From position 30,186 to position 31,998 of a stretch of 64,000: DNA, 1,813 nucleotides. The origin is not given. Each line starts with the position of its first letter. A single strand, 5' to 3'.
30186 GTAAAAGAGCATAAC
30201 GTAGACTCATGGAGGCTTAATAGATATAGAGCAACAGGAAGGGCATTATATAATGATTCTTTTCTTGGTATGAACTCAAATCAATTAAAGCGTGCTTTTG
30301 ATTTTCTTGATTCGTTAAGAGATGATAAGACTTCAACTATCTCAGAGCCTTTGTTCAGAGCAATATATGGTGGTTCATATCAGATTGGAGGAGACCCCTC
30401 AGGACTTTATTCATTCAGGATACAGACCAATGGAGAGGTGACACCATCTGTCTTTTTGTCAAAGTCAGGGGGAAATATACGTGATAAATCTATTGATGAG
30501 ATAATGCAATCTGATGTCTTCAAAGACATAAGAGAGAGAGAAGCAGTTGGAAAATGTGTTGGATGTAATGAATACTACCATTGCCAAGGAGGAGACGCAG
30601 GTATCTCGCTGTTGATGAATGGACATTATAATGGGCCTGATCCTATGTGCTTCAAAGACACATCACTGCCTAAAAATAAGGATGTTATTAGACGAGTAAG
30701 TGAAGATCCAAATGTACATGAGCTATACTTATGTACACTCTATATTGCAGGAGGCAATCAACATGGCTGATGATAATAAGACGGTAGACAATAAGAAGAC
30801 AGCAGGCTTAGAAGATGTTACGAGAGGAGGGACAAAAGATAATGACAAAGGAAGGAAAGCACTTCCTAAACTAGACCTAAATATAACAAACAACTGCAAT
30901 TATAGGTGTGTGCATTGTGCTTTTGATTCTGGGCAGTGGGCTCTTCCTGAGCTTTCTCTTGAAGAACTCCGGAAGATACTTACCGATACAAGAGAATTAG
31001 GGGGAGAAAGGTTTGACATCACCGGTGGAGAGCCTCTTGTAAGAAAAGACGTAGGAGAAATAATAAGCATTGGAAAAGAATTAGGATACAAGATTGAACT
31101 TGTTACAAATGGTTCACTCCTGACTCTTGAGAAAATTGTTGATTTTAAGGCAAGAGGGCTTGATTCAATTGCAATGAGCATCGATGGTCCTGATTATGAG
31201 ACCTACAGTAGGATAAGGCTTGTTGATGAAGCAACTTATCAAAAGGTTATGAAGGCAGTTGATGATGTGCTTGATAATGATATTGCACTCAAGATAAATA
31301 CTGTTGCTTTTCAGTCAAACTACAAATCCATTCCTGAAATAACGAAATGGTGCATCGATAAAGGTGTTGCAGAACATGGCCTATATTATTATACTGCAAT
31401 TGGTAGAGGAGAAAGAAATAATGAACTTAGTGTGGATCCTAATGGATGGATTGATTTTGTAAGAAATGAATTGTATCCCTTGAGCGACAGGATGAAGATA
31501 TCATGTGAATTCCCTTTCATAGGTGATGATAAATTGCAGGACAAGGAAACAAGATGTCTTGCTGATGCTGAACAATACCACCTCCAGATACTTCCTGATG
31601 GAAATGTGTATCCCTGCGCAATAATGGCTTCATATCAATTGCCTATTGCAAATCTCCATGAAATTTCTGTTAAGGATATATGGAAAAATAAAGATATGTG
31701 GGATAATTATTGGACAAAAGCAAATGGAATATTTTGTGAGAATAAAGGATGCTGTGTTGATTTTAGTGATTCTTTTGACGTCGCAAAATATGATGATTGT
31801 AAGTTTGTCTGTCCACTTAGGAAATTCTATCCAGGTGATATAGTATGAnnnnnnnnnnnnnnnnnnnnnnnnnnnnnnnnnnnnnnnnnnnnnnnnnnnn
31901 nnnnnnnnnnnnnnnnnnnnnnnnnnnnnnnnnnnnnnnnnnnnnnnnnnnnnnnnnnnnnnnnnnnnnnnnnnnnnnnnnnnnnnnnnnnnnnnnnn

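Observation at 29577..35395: Candidate undescribed biosynthetic/modification operon: two radical-SAM/SPASM enzymes, two P-loop kinases, and a DUF362-ferredoxin protein, tightly translationally coupled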

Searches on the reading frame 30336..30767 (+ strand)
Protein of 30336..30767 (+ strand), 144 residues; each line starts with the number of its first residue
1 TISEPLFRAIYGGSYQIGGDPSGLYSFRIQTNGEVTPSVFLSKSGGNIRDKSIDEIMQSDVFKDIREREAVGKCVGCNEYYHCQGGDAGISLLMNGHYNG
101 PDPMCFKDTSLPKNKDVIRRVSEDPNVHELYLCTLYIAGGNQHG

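Call 33: find_related_loci(query=A3, collection=metagenome_contigs, flank=10000)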
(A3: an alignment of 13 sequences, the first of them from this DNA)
Query A3 (144 aa) in metagenome_contigs; peptide patterns used: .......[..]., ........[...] (x = any residue, [..] = any of these).
600 stretches matched a pattern (row limit reached: there are more); 56 encode a relative of the query (tblastn E <= 1e-3); 56 distinct loci.
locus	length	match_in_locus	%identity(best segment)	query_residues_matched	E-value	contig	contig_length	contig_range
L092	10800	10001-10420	62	4-144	9e-55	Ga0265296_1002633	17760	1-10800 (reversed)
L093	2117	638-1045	61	4-140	2e-55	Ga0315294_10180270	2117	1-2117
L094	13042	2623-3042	60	4-144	7e-55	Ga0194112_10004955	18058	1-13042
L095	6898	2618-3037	60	4-144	7e-55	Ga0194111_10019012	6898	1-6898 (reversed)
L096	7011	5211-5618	61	1-137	5e-54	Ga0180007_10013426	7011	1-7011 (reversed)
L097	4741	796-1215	59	4-144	1e-53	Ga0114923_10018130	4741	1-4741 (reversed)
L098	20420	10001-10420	60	4-144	9e-54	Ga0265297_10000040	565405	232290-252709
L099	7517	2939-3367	60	1-144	1e-53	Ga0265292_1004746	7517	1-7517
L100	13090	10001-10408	59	1-137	2e-53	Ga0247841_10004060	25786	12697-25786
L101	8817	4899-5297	63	4-137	3e-53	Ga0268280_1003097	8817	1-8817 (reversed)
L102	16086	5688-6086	62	4-137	7e-53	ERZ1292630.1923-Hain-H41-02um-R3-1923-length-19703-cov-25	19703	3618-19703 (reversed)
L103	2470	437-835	55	4-137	6e-53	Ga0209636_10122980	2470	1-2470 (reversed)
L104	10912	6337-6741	61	2-137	2e-52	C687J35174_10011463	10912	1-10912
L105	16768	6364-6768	61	2-137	2e-52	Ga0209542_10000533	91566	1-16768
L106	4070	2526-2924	59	4-137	4e-52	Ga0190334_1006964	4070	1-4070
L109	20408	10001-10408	57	1-137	3e-51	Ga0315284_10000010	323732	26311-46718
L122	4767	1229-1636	58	1-137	4e-49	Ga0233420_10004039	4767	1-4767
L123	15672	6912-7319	58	1-137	3e-49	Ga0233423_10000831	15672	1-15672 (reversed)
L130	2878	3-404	59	12-143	4e-47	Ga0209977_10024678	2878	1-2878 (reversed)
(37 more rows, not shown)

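Call 44: search_protein_families(library=pfam, proteins=[L098:8778-9368:+, L109:8802-9371:+, L123:5321-6280:+], max_evalue=0.01)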
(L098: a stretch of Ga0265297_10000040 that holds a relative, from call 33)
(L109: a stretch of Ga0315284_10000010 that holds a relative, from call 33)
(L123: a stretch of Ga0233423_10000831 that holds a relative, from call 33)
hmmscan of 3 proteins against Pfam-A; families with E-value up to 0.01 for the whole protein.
L098:8778-9368:+ (196 aa): 2 families
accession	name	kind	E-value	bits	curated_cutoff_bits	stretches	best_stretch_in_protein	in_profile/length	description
PF01966.28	HD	-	4.7e-05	24.1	22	1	31-108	2-85/116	HD domain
PF13875.12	DUF4202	-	0.00013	22.2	35.1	1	73-123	80-131/183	Domain of unknown function (DUF4202)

L109:8802-9371:+ (189 aa): 2 families
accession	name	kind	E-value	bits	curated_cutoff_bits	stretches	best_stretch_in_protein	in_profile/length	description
PF01966.28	HD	-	2e-09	38.2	22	1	28-123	2-111/116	HD domain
PF13875.12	DUF4202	-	0.0057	16.9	35.1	0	68-120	78-131/183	Domain of unknown function (DUF4202)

L123:5321-6280:+ (319 aa): 2 families
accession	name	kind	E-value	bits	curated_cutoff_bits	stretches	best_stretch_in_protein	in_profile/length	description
PF12706.13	Lactamase_B_2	-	2.2e-19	70.3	27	1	41-278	5-200/200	Beta-lactamase superfamily domain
PF00753.33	Lactamase_B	-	2.4e-07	31.3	22.7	1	23-87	3-68/196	Metallo-beta-lactamase superfamily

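Call 45: search_protein_families(library=ncbifam, proteins=[L098:8778-9368:+, L109:8802-9371:+, L123:5321-6280:+], max_evalue=0.01)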
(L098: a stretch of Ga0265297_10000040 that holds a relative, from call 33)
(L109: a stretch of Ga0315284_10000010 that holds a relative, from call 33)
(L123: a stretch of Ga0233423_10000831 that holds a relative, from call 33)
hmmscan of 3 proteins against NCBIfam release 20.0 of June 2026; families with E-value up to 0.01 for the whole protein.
L098:8778-9368:+ (196 aa): 0 families

L109:8802-9371:+ (189 aa): 3 families
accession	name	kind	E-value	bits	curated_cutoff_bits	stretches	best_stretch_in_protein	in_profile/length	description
NF003467.0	PRK05092.1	equivalog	4.9e-05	21.3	959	1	40-103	529-589/940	[protein-PII] uridylyltransferase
TIGR01693.1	UTase_glnD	equivalog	0.0072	14.6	519.4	0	42-102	457-514/850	[protein-PII] uridylyltransferase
NF045665.1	NTPtran_DVU1551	equivalog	0.0075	15.3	315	1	6-91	198-278/359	DVU_1551 family NTP transferase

L123:5321-6280:+ (319 aa): 14 families
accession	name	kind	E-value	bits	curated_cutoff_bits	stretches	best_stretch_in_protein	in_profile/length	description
TIGR02651.1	RNase_Z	equivalog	2.9e-18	65.9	292.95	1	2-301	1-291/302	ribonuclease Z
NF000801.0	PRK00055.1-3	equivalog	1e-16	60.9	252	2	203-302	201-293/307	ribonuclease Z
NF002558.0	PRK02126.1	subfamily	4.6e-12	45.6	315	1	203-301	239-335/345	ribonuclease Z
NF041257.1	GntH_guanitoxin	equivalog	3.1e-11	42.8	333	2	166-271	147-247/374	guanitoxin biosynthesis MBL fold metallo-hydrolase GntH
NF041851.1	cyc_nuc_deg_phdiest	equivalog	1.1e-10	41.3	400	1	160-289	108-232/253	cyclic nucleotide-degrading phosphodiesterase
TIGR03307.1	PhnP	equivalog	2.5e-08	33.6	272.25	2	181-279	130-222/249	phosphonate metabolism protein PhnP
NF000800.0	PRK00055.1-1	equivalog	5.3e-07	28.9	398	0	2-82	2-76/305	ribonuclease Z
NF000805.0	PRK00055.2-3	equivalog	7.9e-07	28.6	416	1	225-302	214-290/307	ribonuclease Z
TIGR02649.1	true_RNase_BN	exception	0.00018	20.6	563.7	0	38-82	33-75/304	ribonuclease BN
NF047419.1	RNase_J1_RnjA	exception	0.00043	19.1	820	1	55-125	53-116/549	ribonuclease J1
TIGR03413.1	GSH_gloB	equivalog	0.00083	18.8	200.8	0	59-116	40-92/248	hydroxyacylglutathione hydrolase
NF000804.0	PRK00055.2-1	equivalog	0.00088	18.4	402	0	225-292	214-281/306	ribonuclease Z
TIGR02650.1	RNase_Z_T_toga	equivalog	0.0065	15.7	507.05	0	36-79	18-56/277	ribonuclease Z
NF047979.1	lactonase_AidB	equivalog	0.0075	15.6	360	0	64-101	95-130/271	AidB family quorum-quenching N-acyl homoserine lactonase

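Call 55: search_protein_families(library=pfam, proteins=[L096:5579-6394:+, L099:3363-4187:+, L100:10428-11216:+, L130:391-1182:+], max_evalue=0.1)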
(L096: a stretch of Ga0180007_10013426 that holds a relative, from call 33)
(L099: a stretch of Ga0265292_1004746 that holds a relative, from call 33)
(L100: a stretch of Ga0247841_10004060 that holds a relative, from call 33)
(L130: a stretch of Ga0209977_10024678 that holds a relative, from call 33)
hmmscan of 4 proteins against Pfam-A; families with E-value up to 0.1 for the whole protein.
L096:5579-6394:+ (271 aa): 1 family
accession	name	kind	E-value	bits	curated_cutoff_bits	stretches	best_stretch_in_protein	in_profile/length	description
PF16715.11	CDPS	-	0.0022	18.2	27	1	62-180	30-154/220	Cyclodipeptide synthase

L099:3363-4187:+ (274 aa): 2 families
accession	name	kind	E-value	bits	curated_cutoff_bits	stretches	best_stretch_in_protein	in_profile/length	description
PF16715.11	CDPS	-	4.1e-05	23.9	27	1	52-175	29-153/220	Cyclodipeptide synthase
PF25343.1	PH_UBFD1_C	-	0.078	13.7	27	1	93-170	17-92/113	C-terminal PH-like domain in UBFD1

L100:10428-11216:+ (262 aa): 1 family
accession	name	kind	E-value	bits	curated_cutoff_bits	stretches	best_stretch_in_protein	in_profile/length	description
PF16715.11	CDPS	-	0.0066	16.6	27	1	48-162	30-150/220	Cyclodipeptide synthase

L130:391-1182:+ (263 aa): 1 family
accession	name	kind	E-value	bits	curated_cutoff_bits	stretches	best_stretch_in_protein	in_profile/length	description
PF16715.11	CDPS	-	6.9e-05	23.1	27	1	46-164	29-149/220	Cyclodipeptide synthase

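Call 57: search_protein_families(library=padloc, proteins=[L098:8778-9368:+], max_evalue=0.001)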
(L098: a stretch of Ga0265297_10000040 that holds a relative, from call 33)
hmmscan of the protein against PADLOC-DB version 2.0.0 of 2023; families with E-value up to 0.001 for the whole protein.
L098:8778-9368:+ (196 aa): 0 families

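Call 59: search_solved_structures(query=A4, max_evalue=5)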
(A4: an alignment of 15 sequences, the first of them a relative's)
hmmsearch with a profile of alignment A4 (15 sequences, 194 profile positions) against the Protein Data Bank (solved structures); distinct sequences matched with E-value up to 5: 146 (the best 60 are shown).
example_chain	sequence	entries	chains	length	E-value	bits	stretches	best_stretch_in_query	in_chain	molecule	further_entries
2pq7_A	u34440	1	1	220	1.5e-08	37.8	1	8-129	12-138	Predicted HD superfamily hydrolase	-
3djb_A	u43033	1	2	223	3.6e-06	30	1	6-103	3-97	Hydrolase, HD family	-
3qi3_A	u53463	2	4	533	1.3e-05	28.2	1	16-65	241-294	High affinity cGMP-specific 3',5'-cyclic phosphodiesterase 9A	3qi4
4qge_A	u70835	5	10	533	1.3e-05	28.2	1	16-65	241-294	Phosphodiesterase 9A | High affinity cGMP-specific 3',5'-cyclic phosphodiesterase 9A | Isoform PDE9A2 of High affinity cGMP-specific 3',5'-cyclic phosphodiester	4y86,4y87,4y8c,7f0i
3dto_A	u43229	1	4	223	2.9e-05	27.1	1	16-75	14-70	BH2835 protein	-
8bpy_A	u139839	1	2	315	3e-05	27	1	16-65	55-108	High affinity cGMP-specific 3',5'-cyclic phosphodiesterase 9A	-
6a3n_A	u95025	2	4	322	3.2e-05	26.9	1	16-65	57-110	High affinity cGMP-specific 3',5'-cyclic phosphodiesterase 9A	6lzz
2hd1_A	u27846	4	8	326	3.3e-05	26.9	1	16-65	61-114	Phosphodiesterase 9A | High affinity cGMP-specific 3',5'-cyclic phosphodiesterase 9A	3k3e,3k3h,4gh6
3n3z_A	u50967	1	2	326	3.4e-05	26.8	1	16-65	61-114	High affinity cGMP-specific 3',5'-cyclic phosphodiesterase 9A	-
3dy8_A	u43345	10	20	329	3.4e-05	26.8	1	16-65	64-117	human phosphodiesterase 9 | High affinity cGMP-specific 3',5'-cyclic phosphodiesterase 9A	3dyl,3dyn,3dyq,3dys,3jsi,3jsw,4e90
2yy2_A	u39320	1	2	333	3.5e-05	26.8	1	16-65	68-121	High-affinity cGMP-specific 3',5'-cyclic phosphodiesterase 9A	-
2qgs_A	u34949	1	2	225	4.4e-05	26.5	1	6-103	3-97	Protein SE1688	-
5dqv_A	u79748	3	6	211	5.5e-05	26.2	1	9-179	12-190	Uncharacterized protein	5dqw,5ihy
3gw7_A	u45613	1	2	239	0.00016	24.7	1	22-126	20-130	Uncharacterized protein yedJ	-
3ecm_A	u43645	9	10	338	0.002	21.1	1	18-65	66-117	High affinity cAMP-specific and IBMX-insensitive 3',5'-cyclic phosphodiesterase 8A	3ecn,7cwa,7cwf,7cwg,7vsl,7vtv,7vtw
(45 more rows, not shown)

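Call 98: find_related_loci(query=A3, collection=viral_contigs, flank=8000)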
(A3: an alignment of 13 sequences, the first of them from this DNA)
Query A3 (144 aa) in viral_contigs; peptide patterns used: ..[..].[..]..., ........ (x = any residue, [..] = any of these).
106 stretches matched a pattern, but none encodes a relative of the query by tblastn (E <= 1e-3).

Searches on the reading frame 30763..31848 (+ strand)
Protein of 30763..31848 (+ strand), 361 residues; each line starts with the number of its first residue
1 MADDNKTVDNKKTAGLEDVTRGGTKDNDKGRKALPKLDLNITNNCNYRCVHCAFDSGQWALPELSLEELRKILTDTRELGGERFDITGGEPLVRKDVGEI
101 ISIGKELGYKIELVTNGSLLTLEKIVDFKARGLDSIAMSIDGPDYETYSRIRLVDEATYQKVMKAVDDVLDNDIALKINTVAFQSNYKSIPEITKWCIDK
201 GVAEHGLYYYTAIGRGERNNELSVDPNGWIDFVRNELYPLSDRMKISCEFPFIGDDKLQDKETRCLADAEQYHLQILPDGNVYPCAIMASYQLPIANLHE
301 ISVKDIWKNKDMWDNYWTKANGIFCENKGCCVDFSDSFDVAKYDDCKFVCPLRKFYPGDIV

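Call 3: search_protein_families(library=pfam, proteins=[window:30763-31848:+], max_evalue=0.01)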
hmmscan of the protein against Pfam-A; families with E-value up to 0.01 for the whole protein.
window:30763-31848:+ (361 aa): 2 families
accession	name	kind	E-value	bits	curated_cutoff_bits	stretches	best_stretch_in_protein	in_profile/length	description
PF04055.27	Radical_SAM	-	3.9e-25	89.4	29.5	1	39-196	1-165/166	Radical SAM superfamily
PF13186.11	SPASM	-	5.7e-08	33.4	21.5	1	265-312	1-48/67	Iron-sulfur cluster-binding domain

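Call 4: search_protein_families(library=ncbifam, proteins=[window:30763-31848:+], max_evalue=0.01)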
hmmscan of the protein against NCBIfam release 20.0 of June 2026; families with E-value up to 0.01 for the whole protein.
window:30763-31848:+ (361 aa): 78 families (the best 25 are shown)
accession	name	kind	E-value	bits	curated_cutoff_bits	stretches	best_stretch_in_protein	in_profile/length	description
TIGR02109.1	PQQ_syn_pqqE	equivalog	9.3e-36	123.5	381.35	1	39-318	11-291/358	pyrroloquinoline quinone biosynthesis protein PqqE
TIGR04055.1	rSAM_NirJ2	equivalog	2.9e-34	119.1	500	1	39-325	4-291/326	putative heme d1 biosynthesis radical SAM protein NirJ2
TIGR04545.1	rSAM_ahbD_hemeb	equivalog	2e-33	116.2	500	1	40-231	5-196/339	heme b synthase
TIGR02668.1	moaA_archaeal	equivalog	2.4e-32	112.1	325.25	1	32-217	7-193/303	GTP 3',8-cyclase MoaA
TIGR04053.2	TIGR04053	equivalog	8.7e-31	107.5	395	1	41-245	14-218/366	TIGR04053 family radical SAM/SPASM domain-containing protein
TIGR02666.1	moaA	equivalog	2.6e-27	95.7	284.05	1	33-202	8-185/336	GTP 3',8-cyclase MoaA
NF001199.0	PRK00164.2-1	equivalog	9e-27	94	231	1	30-202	7-180/308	GTP 3',8-cyclase MoaA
TIGR04303.1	GeoRSP_rSAM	equivalog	5.4e-26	91.9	400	1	38-336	8-301/325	GeoRSP system radical SAM/SPASM protein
NF045574.1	sacti_mat_StsB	exception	2.9e-25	89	625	1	37-309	98-362/466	StsB family radical SAM/SPASM domain sactipeptide maturase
TIGR04133.1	rSAM_w_lipo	hypoth_equivalog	4e-25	88.5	425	1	29-321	18-316/350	TIGR04133 family radical SAM/SPASM protein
NF038283.1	viperin_w_prok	equivalog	3.9e-23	82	180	1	39-188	6-168/281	viperin family antiviral radical SAM protein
TIGR04347.1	pseudo_SAM_Halo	equivalog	6.4e-23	81.6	525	1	29-228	32-230/390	TIGR04347 family pseudo-SAM/SPASM protein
TIGR04051.1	rSAM_NirJ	equivalog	1.2e-22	80.4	515.45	1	40-221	7-187/354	heme d1 biosynthesis radical SAM protein NirJ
TIGR04546.1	rSAM_ahbC_deAc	equivalog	2.8e-22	79.1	650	1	37-218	41-221/390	12,18-didecarboxysiroheme deacetylase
TIGR04317.1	W_rSAM_matur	equivalog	3.4e-22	79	380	1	36-287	5-257/349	tungsten cofactor oxidoreductase radical SAM maturase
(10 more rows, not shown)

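Call 57: search_protein_families(library=padloc, proteins=[window:30763-31848:+], max_evalue=0.001)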
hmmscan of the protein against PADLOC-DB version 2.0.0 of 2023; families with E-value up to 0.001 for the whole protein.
window:30763-31848:+ (361 aa): 3 families
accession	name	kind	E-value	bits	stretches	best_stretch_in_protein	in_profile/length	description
PDLC02904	pVip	-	4.7e-27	93.1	1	40-188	8-155/262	Viperins associated with kinases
PDLC02903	pVip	-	3.2e-26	90.3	1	39-188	4-151/257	Viperins not associated with kinases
PDLC02905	pVip-kinase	-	1.3e-13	49.1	1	32-189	179-344/474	Viperin-kinase fusion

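Call 93: search_solved_structures(query=window:30763-31845:+, max_evalue=0.001)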
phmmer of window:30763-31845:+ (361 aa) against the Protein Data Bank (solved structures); distinct sequences matched with E-value up to 0.001: 22.
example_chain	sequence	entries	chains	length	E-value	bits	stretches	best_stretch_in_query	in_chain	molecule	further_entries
7vob_C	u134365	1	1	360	1e-12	51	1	37-205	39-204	Cytosylglucuronate decarboxylase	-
7voc_C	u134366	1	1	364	1.1e-12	51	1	37-205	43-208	Cytosylglucuronate decarboxylase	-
6c8v_A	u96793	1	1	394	1.8e-12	50.2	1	39-288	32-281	Coenzyme PQQ synthesis protein E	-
7tol_A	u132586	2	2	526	8.8e-10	41.4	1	34-150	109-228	glycerol dibiphytanyl glycerol tetraether - macrocyclic archaeol synthase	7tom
1tv7_A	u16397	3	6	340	1.2e-09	41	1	28-182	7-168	Molybdenum cofactor biosynthesis protein A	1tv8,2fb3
2fb2_A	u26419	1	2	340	1.2e-09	41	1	28-182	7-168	Molybdenum cofactor biosynthesis protein A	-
6efn_A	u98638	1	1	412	1.3e-08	37.6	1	38-306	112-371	Sporulation killing factor maturation protein SkfB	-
5wgg_A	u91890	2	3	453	2.2e-08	36.8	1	31-163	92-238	Radical SAM domain protein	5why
7n7h_A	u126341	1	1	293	2.3e-08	36.7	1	38-186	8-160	VIPERIN-LIKE ENZYME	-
6b4c_A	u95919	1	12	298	3.6e-08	36.1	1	38-187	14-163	Viperin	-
9dgw_A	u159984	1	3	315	4.1e-08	35.9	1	38-187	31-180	Radical SAM core domain-containing protein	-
7n7i_A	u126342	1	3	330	4.3e-08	35.9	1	37-187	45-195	Viperin-like enzyme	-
9dfw_A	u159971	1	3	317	5.7e-08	35.4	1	38-187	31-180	Radical SAM core domain-containing protein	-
5vsl_A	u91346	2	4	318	9.1e-08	34.8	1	21-182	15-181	Radical S-adenosyl methionine domain-containing protein 2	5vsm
6q2p_A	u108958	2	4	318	9.6e-08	34.7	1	21-182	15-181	Radical S-adenosyl methionine domain-containing protein 2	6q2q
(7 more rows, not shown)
